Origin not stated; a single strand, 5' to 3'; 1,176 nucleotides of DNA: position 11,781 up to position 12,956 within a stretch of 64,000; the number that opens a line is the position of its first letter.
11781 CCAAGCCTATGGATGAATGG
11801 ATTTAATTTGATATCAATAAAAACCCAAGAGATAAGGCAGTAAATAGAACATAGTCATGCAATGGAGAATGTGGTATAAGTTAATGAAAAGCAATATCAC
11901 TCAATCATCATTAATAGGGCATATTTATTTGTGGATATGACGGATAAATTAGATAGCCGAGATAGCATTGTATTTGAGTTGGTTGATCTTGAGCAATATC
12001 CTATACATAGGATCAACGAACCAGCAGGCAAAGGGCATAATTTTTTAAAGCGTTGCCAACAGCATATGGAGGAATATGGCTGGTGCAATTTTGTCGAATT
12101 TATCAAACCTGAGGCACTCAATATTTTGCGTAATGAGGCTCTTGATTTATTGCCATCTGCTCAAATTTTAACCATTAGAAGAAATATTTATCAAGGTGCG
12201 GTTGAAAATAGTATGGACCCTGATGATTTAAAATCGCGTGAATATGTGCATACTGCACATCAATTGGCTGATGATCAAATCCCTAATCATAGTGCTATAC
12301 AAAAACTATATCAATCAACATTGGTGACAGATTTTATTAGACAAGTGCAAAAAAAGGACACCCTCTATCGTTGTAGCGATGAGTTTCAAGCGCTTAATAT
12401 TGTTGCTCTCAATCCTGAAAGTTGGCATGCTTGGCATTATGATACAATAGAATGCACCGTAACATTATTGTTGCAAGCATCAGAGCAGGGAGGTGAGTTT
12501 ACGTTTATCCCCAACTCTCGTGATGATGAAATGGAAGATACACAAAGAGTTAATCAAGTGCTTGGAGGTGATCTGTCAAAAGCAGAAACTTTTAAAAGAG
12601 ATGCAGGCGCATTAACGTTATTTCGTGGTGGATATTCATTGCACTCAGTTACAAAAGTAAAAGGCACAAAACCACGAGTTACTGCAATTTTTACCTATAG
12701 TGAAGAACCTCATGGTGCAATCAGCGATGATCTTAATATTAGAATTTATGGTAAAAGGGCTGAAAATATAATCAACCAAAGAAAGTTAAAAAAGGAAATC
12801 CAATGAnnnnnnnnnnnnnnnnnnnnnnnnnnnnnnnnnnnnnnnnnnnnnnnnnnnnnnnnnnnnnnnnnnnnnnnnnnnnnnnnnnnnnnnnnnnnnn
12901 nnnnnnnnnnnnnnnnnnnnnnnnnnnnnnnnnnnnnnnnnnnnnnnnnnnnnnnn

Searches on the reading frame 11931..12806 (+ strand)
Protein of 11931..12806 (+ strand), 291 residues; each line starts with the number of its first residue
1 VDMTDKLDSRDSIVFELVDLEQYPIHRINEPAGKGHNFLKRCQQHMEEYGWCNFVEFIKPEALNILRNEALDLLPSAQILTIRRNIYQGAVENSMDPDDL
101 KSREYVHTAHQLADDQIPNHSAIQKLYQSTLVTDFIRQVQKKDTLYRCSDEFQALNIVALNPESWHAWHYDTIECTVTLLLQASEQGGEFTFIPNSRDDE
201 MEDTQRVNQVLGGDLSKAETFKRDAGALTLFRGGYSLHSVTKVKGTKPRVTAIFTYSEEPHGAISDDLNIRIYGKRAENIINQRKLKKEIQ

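Call 4: search_protein_families(library=pfam, proteins=[window:11931-12806:+], max_evalue=1)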
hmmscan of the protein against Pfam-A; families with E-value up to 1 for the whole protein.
window:11931-12806:+ (291 aa): 4 families
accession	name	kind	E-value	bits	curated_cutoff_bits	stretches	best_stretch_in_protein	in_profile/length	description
PF23169.1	HalD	-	6.9e-13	49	26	1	39-259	6-211/228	Halogenase D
PF22814.2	WelO5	-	3.9e-06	27.1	27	1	179-252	177-260/277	Carrier-protein-independent halogenase WelO5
PF13640.12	2OG-FeII_Oxy_3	-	0.00052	21.4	27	1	165-253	11-94/98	2OG-Fe(II) oxygenase superfamily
PF13759.12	2OG-FeII_Oxy_5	-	0.08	13.8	27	1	177-254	25-100/101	Putative 2OG-Fe(II) oxygenase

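Call 28: search_protein_families(library=ncbifam, proteins=[window:11931-12806:+], max_evalue=0.01)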
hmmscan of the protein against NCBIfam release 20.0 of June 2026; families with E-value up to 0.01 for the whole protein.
window:11931-12806:+ (291 aa): 1 family
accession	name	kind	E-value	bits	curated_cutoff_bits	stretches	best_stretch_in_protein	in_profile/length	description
NF042920.1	Lys_halognase_BesD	equivalog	0.0064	15.9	450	0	44-256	3-200/229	L-lysine 4-chlorinase BesD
